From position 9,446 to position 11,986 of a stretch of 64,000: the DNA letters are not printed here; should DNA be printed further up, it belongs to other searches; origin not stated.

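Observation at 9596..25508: Three same-strand paralogs within 16 kb: conserved effector and linker halves, divergent TPR sensor halves, no shared neighbour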

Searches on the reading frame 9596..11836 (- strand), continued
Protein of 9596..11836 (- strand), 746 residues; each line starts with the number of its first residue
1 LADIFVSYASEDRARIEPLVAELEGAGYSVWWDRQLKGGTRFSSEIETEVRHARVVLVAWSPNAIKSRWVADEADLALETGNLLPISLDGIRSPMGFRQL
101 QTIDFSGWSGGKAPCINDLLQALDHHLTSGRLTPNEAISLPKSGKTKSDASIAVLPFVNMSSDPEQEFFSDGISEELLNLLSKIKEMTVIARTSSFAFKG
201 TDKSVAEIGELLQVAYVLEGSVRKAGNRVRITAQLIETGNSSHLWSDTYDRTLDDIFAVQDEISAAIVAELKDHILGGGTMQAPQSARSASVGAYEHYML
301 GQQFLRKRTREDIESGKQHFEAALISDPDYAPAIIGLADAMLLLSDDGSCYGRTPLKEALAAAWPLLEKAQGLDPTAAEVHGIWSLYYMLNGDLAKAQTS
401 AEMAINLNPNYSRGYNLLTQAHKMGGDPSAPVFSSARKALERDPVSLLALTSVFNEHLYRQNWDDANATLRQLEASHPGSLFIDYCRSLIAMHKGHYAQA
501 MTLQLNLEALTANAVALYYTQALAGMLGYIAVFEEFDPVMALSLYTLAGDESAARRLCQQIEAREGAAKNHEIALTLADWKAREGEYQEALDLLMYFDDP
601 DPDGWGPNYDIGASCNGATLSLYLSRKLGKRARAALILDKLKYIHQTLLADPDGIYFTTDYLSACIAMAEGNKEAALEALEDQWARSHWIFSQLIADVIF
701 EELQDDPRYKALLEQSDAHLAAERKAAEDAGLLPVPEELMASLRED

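Call 48: fold_search(model_id=the predicted structure, library=pdb)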
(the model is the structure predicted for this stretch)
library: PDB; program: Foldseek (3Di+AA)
matches with E <= 10: 1602; with E <= 0.001: 133
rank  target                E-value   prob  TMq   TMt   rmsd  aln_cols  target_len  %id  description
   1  1w3b_A                4.5e-07  1.00  0.22  0.38  13.2       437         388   14  The superhelical TPR domain of O-linked GlcNAc transferase reveals structural similarities to importin alpha. (released 2004-09-09)
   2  8chy                  4.7e-07  1.00  0.19  0.45  11.6       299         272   22  Crystal structure of an 8-repeat consensus TPR superhelix with Zinc. (released 2024-02-21)
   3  3ly9                  5.5e-07  1.00  0.30  0.63   5.8       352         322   13  Crystal structure of mutant D471N of the periplasmic domain of CadC (released 2011-02-09)
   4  3ly8                  6.2e-07  1.00  0.31  0.63   5.5       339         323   12  Crystal structure of mutant D471E of the periplasmic domain of CadC (released 2011-02-09)
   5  3ly7                  1.0e-06  1.00  0.31  0.65   5.4       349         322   13  Crystal structure of the periplasmic domain of CadC (released 2011-02-09)
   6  6eou                  1.4e-06  1.00  0.20  0.40  14.4       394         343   15  O-GlcNAc transferase TPR domain with the intellectual disability associated mutation L254F (released 2018-05-09)
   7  9qhb                  1.5e-06  1.00  0.20  0.46  10.6       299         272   22  Crystal structure of 16-repeat CTPR protein with eliminated coordination sites (released 2025-10-22)
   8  3lya                  1.9e-06  1.00  0.31  0.65   4.9       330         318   14  Crystal structure of the periplasmic domain of CadC in the presence of K2ReCl6 (released 2011-02-09)
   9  9ijj_l                2.1e-06  1.00  0.18  0.15  28.2       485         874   14  In situ structure of the central apparatus in mouse sperm axoneme. (released 2025-06-04)
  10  7y4i_B                3.1e-06  1.00  0.19  0.17  21.9       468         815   16  Crystal structure of SPINDLY in complex with GDP (released 2022-12-07)
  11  9hvq_Q                3.1e-06  1.00  0.22  0.19  20.4       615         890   13  Structure of the transcribing Pol II-DSIF-PAF-SPT6-RECQL5 complex (released 2025-07-16)
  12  9qhc_B                3.2e-06  1.00  0.20  0.46  14.9       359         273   19  Crystal structure of 8-repeat CTPR protein with eliminated coordination sites (released 2025-10-22)
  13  9g8r_B                3.7e-06  1.00  0.25  0.17  21.6       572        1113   14  human SKI7-SKI238 complex in the open state (released 2024-10-16)
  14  9ijj_k                4.1e-06  1.00  0.18  0.16  25.3       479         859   13  In situ structure of the central apparatus in mouse sperm axoneme. (released 2025-06-04)
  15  1w3b_B                4.6e-06  1.00  0.20  0.37  15.4       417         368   14  The superhelical TPR domain of O-linked GlcNAc transferase reveals structural similarities to importin alpha. (released 2004-09-09)
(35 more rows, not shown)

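Call 50: find_encoding_contigs(protein=P0033, flank=10000, max_places=4)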
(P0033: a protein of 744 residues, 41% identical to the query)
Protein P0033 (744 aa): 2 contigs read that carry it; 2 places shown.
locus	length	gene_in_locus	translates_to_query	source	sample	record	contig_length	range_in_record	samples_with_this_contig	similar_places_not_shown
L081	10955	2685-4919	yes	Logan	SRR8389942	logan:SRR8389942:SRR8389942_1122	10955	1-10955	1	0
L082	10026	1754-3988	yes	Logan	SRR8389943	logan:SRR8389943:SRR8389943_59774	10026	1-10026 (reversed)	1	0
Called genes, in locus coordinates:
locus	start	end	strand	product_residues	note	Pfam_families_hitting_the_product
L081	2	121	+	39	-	?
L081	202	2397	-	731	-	PF00141:peroxidase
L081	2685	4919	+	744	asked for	PF01582:TIR (weak), PF13676:TIR_2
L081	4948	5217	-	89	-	PF14026:SCO4226-like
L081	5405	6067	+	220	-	PF20334:DUF6629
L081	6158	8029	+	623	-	PF13676:TIR_2, PF13428:TPR_14 (faint), PF07719:TPR_2 (faint), PF13414:TPR_11 (faint), PF13431:TPR_17 (faint)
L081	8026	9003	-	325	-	PF00478:IMPDH, PF03060:NMO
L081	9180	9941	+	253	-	PF19578:DUF6090 (weak)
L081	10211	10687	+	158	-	-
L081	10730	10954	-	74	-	?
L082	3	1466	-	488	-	?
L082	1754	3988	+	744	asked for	PF01582:TIR (weak), PF13676:TIR_2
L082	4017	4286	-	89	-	PF14026:SCO4226-like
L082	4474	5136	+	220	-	PF20334:DUF6629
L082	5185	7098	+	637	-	PF13676:TIR_2, PF13428:TPR_14 (faint), PF07719:TPR_2 (faint), PF13414:TPR_11 (faint), PF13431:TPR_17 (faint)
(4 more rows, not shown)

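Call 51: find_encoding_contigs(protein=P0032, flank=10000, max_places=2)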
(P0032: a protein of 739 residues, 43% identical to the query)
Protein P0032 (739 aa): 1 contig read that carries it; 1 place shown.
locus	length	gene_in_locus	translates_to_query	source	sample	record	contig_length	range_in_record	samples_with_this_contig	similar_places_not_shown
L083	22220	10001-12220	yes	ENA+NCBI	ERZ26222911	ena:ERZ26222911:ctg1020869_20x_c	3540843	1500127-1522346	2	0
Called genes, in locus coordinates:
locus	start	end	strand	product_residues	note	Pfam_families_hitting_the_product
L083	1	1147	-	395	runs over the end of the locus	PF00108:Thiolase_N, PF02803:Thiolase_C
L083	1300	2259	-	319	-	PF13964:Beta-prop_Calicin, PF24681:Kelch_KLHDC2_KLHL20_DRC7, PF24981:Beta-prop_ATRN-LZTR1, PF13415:Beta-prop_FBX42, PF01344:Kelch_1, PF24681:Kelch_KLHDC2_KLHL20_DRC7, PF13964:Beta-prop_Calicin, PF24996:NANM, +7 more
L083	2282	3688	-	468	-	PF03448:MgtE_N, PF00571:CBS (weak), PF01769:MgtE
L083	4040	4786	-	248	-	PF01507:PAPS_reduct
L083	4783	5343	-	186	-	PF13241:NAD_binding_7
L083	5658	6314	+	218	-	PF21948:LplA-B_cat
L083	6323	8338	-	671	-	PF00289:Biotin_carb_N, PF02222:ATP-grasp, PF02786:CPSase_L_D2, PF07478:Dala_Dala_lig_C, PF02785:Biotin_carb_C, PF18140:PCC_BT, PF00364:Biotin_lipoyl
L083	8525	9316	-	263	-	-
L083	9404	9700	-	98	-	PF14110:DUF4282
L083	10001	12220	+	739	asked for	PF13676:TIR_2, PF13431:TPR_17 (faint)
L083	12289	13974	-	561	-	PF03572:Peptidase_S41 (weak)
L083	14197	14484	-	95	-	-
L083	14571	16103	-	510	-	PF01039:Carboxyl_trans, PF03255:ACCA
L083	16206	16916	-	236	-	PF07542:ATP12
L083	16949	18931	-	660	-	PF05170:AsmA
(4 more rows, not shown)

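Call 52: find_encoding_contigs(protein=P0022, flank=10000, max_places=2)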
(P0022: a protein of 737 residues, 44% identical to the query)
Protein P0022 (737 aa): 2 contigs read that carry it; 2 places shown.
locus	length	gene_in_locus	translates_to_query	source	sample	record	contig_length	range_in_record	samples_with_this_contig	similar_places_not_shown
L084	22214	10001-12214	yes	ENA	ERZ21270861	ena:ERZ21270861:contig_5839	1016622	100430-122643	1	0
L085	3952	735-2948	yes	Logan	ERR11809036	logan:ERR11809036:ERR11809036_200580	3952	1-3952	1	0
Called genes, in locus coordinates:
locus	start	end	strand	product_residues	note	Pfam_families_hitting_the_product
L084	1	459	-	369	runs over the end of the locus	PF01612:DNA_pol_A_exo1, PF00570:HRDC, PF21293:RNAseD_HRDC_C (faint)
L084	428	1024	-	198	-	PF21176:RecR_HhH, PF01751:Toprim, PF13662:Toprim_4, PF21175:RecR_C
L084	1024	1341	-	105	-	PF02575:YbaB_DNA_bd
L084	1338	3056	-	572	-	PF05496:RuvB_N (weak), PF13177:DNA_pol3_delta2, PF13401:AAA_22 (weak), PF00004:AAA, PF07728:AAA_5 (weak), PF22608:DNAX_ATPase_lid, PF12169:DNA_pol3_gamma3, PF12170:DNA_pol3_tau_5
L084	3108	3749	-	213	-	PF04203:Sortase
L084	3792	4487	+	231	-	PF03009:GDPD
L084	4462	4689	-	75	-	-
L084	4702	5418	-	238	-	PF10988:DUF2807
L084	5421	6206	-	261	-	PF04024:PspC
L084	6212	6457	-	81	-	PF06667:PspB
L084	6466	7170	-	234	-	PF04012:PspA_IM30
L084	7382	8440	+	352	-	PF00158:Sigma54_activat, PF14532:Sigma54_activ_2, PF01078:Mg_chelatase (weak), PF07728:AAA_5, PF25601:AAA_lid_14, PF02954:HTH_8 (weak)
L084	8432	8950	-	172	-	PF00903:Glyoxalase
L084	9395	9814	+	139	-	PF00581:Rhodanese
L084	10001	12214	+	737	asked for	PF01582:TIR (weak), PF13676:TIR_2, PF12895:ANAPC3 (faint), PF13428:TPR_14 (faint), PF14559:TPR_19 (faint), PF13431:TPR_17 (faint)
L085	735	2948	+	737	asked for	PF01582:TIR (weak), PF13676:TIR_2, PF12895:ANAPC3 (faint), PF13428:TPR_14 (faint), PF14559:TPR_19 (faint), PF13431:TPR_17 (faint)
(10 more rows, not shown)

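Call 59: find_related_loci(query=A1, collection=viral_contigs, flank=8000)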
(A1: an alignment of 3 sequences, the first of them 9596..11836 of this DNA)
Query A1 (746 aa) in viral_contigs; peptide patterns used: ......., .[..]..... (x = any residue, [..] = any of these).
29 stretches matched a pattern, but none encodes a relative of the query by tblastn (E <= 1e-3).

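Call 73: find_encoding_contigs(protein=P0025, flank=8000, max_places=1)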
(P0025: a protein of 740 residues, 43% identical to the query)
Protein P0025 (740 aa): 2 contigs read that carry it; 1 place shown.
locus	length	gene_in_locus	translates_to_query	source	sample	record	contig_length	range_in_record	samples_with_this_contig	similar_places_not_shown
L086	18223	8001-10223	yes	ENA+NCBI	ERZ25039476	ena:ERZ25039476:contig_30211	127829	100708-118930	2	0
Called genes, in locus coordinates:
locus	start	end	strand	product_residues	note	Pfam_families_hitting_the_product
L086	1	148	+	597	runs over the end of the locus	PF13676:TIR_2, PF13431:TPR_17 (faint), PF13414:TPR_11 (faint), PF14559:TPR_19 (faint)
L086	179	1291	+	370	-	PF01571:GCV_T, PF08669:GCV_T_C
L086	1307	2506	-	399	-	PF00923:TAL_FSA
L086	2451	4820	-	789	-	PF09364:XFP_N, PF03894:XFP, PF09363:XFP_C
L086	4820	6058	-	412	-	PF00871:Acetate_kinase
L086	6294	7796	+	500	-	PF00144:Beta-lactamase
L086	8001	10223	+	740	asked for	PF01582:TIR (weak), PF13676:TIR_2, PF13428:TPR_14 (faint), PF07719:TPR_2 (faint), PF13431:TPR_17 (faint), PF14559:TPR_19 (faint)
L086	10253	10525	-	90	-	PF14026:SCO4226-like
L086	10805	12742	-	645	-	-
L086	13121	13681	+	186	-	-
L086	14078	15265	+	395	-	-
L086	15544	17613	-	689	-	PF13676:TIR_2, PF14559:TPR_19 (faint), PF13432:TPR_16 (faint), PF13414:TPR_11 (faint), PF13431:TPR_17 (faint)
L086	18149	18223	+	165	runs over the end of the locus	-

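Call 74: find_encoding_contigs(protein=P0028, flank=8000, max_places=1)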
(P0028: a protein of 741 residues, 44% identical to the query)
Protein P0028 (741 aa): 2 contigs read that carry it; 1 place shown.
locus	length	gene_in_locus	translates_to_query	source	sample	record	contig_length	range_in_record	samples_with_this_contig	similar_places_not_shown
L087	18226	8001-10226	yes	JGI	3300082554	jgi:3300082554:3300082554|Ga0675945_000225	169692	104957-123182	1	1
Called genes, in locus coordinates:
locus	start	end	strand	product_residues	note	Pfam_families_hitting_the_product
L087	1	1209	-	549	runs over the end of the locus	PF03190:Thioredox_DsbH (faint), PF13899:Thioredoxin_7, PF00085:Thioredoxin (weak), PF13098:Thioredoxin_2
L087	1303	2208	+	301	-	PF01557:FAA_hydrolase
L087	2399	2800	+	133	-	PF01124:MAPEG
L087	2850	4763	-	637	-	PF00664:ABC_membrane, PF13401:AAA_22 (faint), PF00005:ABC_tran, PF02463:SMC_N (faint), PF13304:AAA_21 (faint)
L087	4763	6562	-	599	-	PF00664:ABC_membrane, PF00005:ABC_tran, PF02463:SMC_N (faint)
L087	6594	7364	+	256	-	PF07298:NnrU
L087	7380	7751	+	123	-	PF01588:tRNA_bind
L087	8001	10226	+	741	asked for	PF13676:TIR_2, PF14559:TPR_19 (faint)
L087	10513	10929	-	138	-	PF02823:ATP-synt_DE_N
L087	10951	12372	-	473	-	PF02874:ATP-synt_ab_N, PF00006:ATP-synt_ab, PF22919:ATP-synt_VA_C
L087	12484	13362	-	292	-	PF00231:ATP-synt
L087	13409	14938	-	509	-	PF02874:ATP-synt_ab_N, PF00006:ATP-synt_ab, PF00306:ATP-synt_ab_C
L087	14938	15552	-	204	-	PF00213:OSCP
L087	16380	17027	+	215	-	PF00072:Response_reg, PF08281:Sigma70_r4_2, PF00196:GerE, PF13384:HTH_23 (faint)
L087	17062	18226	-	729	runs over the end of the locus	PF17764:PriA_3primeBD, PF00270:DEAD, PF04851:ResIII, PF00271:Helicase_C (weak), PF18074:PriA_C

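Call 75: find_encoding_contigs(protein=P0065, flank=8000, max_places=1)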
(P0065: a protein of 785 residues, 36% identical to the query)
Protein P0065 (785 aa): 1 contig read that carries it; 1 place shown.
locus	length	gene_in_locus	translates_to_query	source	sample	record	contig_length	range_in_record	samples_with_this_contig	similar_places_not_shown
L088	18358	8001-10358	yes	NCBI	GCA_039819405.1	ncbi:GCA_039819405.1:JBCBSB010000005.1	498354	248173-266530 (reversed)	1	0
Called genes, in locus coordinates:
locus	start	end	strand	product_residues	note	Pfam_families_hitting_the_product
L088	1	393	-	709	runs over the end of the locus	PF00912:Transgly, PF00905:Transpeptidase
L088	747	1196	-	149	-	-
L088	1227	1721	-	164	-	-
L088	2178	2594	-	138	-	-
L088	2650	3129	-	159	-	-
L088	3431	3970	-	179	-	PF14534:DUF4440 (weak)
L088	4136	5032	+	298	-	PF13432:TPR_16 (weak), PF14559:TPR_19 (faint), PF13431:TPR_17 (faint), PF00515:TPR_1 (faint), PF13181:TPR_8 (faint), PF13432:TPR_16 (weak)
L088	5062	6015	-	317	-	-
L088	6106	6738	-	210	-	PF02525:Flavodoxin_2, PF03358:FMN_red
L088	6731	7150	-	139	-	PF00903:Glyoxalase (weak), PF13669:Glyoxalase_4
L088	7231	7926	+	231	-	-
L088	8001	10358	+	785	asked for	PF13676:TIR_2, PF13432:TPR_16 (faint), PF07719:TPR_2 (faint), PF13174:TPR_6 (faint), PF13181:TPR_8 (faint), PF13414:TPR_11 (faint), PF13428:TPR_14 (faint), PF00515:TPR_1 (weak), +3 more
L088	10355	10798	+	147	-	PF03692:CxxCxxCC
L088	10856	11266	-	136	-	-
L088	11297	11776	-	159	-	-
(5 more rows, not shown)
